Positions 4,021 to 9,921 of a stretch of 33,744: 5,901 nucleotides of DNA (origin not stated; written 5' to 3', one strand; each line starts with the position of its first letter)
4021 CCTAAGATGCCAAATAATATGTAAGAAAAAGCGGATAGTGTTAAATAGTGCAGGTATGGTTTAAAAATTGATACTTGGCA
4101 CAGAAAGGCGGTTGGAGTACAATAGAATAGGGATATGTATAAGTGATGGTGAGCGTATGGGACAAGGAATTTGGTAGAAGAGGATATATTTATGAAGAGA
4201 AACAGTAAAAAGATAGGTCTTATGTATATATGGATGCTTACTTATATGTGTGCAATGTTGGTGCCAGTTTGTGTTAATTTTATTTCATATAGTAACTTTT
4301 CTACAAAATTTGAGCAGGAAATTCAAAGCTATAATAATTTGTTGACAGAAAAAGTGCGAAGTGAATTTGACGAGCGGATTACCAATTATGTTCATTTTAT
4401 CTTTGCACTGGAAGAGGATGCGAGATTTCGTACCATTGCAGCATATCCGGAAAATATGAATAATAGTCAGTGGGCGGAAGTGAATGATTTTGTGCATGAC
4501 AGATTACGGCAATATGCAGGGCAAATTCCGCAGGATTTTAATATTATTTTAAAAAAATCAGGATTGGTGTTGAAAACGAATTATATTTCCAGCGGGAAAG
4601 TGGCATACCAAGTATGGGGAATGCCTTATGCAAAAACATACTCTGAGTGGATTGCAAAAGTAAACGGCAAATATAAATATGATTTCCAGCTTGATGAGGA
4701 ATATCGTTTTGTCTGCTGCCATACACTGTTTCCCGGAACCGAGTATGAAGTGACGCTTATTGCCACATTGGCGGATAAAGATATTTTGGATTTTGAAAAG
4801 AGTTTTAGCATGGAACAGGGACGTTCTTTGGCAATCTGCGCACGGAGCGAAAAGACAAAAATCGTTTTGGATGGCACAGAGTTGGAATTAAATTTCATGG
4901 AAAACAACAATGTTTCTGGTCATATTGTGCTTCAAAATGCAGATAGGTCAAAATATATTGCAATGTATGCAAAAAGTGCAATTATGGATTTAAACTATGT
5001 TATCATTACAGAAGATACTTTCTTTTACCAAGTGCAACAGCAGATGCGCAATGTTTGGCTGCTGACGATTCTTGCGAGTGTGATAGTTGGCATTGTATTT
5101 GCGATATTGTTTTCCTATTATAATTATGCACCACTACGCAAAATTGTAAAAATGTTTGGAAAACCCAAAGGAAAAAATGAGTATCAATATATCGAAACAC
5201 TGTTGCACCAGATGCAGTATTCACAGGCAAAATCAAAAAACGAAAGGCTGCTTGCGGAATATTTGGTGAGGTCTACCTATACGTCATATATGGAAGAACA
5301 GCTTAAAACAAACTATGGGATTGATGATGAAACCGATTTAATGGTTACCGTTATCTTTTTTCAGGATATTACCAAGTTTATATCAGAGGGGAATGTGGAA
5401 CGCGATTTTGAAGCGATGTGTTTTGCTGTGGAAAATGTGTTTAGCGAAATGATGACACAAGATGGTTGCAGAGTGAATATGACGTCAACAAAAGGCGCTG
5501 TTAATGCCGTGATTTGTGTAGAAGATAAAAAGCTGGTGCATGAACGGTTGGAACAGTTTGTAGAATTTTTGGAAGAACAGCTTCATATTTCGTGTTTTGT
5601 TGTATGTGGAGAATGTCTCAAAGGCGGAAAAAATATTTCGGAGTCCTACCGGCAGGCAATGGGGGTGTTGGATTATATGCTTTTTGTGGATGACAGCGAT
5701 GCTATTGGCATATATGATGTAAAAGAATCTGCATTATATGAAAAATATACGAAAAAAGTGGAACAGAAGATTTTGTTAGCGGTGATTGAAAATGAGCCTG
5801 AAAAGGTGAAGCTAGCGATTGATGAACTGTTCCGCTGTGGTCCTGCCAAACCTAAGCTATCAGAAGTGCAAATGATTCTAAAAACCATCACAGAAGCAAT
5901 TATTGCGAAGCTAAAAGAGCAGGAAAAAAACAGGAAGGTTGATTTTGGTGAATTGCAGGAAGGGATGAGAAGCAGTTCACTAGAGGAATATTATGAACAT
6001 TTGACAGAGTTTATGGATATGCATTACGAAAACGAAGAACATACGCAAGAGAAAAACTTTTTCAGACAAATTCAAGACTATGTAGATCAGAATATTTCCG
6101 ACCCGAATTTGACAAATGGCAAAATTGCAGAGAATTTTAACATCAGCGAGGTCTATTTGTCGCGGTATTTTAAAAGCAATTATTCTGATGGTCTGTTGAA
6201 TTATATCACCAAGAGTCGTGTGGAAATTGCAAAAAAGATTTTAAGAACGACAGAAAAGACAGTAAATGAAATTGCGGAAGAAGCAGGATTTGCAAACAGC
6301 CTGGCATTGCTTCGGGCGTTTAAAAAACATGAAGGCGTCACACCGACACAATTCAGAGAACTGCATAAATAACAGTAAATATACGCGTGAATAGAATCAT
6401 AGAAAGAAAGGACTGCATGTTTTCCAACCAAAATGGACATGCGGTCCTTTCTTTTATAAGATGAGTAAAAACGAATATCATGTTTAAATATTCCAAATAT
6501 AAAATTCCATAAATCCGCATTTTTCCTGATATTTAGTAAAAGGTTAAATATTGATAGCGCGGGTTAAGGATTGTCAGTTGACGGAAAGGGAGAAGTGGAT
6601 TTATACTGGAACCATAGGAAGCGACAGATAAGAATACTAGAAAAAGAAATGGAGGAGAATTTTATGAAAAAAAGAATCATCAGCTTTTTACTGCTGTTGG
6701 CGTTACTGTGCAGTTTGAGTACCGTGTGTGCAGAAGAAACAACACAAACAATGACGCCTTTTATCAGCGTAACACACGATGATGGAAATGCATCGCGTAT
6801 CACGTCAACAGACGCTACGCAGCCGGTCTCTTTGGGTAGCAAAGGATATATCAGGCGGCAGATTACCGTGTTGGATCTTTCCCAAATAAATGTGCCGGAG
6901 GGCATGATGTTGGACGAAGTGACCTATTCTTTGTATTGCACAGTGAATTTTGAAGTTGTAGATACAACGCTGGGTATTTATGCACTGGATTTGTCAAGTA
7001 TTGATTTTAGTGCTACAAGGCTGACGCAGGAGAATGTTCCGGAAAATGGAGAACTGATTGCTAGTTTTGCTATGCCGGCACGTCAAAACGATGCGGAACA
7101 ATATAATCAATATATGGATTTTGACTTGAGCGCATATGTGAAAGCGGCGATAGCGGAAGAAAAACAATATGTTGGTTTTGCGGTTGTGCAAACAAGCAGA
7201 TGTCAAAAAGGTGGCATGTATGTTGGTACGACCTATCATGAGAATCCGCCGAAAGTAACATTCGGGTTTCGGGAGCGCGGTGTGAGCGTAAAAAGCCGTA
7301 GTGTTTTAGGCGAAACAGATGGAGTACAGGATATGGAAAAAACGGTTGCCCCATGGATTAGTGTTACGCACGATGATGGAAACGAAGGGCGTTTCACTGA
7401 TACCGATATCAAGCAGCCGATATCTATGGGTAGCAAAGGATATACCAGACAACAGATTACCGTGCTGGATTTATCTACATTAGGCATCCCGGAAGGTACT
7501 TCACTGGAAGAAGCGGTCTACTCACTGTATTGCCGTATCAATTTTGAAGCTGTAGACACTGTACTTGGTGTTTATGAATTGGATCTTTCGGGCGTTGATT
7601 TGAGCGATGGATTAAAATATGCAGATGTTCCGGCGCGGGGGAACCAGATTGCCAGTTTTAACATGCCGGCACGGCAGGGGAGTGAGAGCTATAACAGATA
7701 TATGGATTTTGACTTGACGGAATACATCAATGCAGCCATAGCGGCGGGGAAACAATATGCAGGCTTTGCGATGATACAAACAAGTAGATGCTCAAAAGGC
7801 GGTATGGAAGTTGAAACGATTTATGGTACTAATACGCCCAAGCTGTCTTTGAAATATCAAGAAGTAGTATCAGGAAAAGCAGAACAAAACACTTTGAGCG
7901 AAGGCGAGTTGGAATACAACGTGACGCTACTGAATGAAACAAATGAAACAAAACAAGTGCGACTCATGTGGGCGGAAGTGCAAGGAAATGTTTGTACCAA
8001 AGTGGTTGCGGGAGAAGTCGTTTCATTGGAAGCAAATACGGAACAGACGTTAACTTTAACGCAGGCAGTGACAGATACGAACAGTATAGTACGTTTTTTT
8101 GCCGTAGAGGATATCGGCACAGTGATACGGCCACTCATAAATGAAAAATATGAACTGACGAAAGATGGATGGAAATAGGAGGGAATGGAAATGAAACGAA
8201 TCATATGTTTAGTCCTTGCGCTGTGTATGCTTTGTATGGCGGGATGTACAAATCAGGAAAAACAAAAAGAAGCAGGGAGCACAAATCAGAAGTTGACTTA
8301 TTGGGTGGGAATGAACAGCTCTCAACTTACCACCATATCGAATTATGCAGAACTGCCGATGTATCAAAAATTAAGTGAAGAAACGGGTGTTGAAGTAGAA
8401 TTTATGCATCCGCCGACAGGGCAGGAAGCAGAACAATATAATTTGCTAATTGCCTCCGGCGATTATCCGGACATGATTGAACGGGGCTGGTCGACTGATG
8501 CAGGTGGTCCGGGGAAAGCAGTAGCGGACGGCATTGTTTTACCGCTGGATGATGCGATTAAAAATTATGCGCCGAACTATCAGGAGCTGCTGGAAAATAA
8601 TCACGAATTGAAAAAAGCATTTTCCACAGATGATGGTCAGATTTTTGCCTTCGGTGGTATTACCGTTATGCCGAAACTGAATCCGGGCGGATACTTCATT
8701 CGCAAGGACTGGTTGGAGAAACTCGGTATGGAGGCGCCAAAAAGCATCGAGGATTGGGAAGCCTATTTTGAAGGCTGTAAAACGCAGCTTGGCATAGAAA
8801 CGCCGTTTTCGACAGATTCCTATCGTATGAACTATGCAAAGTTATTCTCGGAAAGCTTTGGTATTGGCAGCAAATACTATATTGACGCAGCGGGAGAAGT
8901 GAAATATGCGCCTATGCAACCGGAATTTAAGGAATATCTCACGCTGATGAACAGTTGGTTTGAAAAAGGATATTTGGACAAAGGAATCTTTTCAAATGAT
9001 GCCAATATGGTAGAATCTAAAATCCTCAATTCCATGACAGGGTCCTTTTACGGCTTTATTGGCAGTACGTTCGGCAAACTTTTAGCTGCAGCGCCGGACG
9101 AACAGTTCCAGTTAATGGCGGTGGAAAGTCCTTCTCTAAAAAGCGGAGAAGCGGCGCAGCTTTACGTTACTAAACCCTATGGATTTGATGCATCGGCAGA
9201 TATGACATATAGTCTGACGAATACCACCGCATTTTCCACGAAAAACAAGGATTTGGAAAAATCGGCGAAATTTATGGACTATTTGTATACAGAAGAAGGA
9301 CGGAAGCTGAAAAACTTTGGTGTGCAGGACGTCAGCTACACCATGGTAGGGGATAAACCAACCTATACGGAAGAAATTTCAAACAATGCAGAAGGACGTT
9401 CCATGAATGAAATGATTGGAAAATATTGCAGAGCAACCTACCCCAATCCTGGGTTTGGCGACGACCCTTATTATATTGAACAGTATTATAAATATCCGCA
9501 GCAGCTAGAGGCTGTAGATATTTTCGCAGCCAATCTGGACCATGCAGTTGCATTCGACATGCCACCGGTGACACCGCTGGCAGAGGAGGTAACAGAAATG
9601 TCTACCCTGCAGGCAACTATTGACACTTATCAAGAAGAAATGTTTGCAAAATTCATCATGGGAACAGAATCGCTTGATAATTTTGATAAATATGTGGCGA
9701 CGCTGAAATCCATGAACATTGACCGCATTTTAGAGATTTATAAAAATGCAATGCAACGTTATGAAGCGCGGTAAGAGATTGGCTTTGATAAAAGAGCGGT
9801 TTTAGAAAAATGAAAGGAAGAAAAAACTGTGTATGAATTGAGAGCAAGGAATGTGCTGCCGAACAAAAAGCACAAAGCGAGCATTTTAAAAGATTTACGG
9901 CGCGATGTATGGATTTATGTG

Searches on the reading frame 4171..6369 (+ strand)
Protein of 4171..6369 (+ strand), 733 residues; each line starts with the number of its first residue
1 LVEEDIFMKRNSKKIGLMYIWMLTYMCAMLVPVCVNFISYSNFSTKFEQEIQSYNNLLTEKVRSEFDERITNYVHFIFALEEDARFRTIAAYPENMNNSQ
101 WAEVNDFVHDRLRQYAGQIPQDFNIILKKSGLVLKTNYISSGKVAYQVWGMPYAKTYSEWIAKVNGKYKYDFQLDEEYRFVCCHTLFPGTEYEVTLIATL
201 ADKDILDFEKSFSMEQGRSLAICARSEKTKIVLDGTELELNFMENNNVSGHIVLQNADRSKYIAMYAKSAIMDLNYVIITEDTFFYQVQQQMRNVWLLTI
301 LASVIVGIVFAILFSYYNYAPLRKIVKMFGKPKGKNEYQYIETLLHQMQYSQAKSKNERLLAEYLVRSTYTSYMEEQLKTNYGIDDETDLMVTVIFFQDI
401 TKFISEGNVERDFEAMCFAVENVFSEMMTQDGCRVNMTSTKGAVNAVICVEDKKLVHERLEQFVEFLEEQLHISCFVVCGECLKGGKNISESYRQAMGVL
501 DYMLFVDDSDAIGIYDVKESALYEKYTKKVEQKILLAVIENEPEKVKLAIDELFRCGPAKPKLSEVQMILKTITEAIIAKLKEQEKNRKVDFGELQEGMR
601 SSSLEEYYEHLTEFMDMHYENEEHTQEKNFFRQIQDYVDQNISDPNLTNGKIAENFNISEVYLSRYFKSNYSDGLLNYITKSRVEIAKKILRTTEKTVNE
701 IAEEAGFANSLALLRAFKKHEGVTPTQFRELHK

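Call 40: search_protein_families(library=pfam, proteins=[window:4171-6369:+], max_evalue=0.001)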
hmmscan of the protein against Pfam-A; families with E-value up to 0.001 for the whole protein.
window:4171-6369:+ (733 aa): 2 families
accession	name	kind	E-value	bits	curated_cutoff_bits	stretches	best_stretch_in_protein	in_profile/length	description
PF12833.13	HTH_18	-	5.2e-17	62.3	33.6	1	652-730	1-79/80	Helix-turn-helix domain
PF00165.29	HTH_AraC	-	1.6e-11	44.4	26.6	1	691-729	1-41/42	Bacterial regulatory helix-turn-helix proteins, AraC family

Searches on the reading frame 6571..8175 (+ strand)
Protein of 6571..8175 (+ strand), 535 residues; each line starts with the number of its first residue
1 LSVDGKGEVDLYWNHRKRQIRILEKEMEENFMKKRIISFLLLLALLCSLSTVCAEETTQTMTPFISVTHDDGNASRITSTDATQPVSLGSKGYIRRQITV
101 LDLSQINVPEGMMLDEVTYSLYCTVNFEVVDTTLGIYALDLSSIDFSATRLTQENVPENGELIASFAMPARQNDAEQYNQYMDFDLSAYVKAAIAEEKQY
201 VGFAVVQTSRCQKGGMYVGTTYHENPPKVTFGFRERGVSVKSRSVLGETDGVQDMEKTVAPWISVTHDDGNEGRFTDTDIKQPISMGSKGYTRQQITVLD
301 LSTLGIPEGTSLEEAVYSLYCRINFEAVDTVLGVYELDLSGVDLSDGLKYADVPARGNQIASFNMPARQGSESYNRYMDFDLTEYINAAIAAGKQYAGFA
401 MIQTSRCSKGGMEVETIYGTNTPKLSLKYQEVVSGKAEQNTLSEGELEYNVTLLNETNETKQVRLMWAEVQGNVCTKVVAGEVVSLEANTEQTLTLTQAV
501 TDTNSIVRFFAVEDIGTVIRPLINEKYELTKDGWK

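Call 40: search_protein_families(library=pfam, proteins=[window:6571-8175:+], max_evalue=0.001)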
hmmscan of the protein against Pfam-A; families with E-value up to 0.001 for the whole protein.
window:6571-8175:+ (535 aa): 1 family
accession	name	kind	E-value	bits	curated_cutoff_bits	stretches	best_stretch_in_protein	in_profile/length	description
PF24517.2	CBM96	-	1.9e-09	38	26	1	117-212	58-144/164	Carbohydrate-binding module family 96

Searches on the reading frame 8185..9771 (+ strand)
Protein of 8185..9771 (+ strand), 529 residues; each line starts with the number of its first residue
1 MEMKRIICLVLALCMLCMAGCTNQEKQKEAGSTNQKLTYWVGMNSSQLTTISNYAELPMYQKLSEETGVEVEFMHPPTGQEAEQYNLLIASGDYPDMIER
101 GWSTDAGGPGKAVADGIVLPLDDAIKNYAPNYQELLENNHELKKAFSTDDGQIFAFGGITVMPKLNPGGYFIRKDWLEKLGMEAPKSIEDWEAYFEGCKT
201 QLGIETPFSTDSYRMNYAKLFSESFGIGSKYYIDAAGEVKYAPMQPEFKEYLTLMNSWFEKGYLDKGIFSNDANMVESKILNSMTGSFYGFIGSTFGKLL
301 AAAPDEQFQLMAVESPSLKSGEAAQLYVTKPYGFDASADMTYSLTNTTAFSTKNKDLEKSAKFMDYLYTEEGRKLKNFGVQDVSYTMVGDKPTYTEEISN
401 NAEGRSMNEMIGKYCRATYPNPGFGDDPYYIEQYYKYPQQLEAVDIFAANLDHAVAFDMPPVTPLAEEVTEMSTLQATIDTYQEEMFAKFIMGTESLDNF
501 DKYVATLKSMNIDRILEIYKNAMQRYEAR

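Call 40: search_protein_families(library=pfam, proteins=[window:8185-9771:+], max_evalue=0.001)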
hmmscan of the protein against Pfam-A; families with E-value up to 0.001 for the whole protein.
window:8185-9771:+ (529 aa): 2 families
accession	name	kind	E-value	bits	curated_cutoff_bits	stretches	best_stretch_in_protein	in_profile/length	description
PF01547.30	SBP_bac_1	-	8.1e-11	42.9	26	1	64-373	18-306/307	Bacterial extracellular solute-binding protein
PF13416.11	SBP_bac_8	-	3.5e-06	27.5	27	1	60-372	3-248/279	Bacterial extracellular solute-binding protein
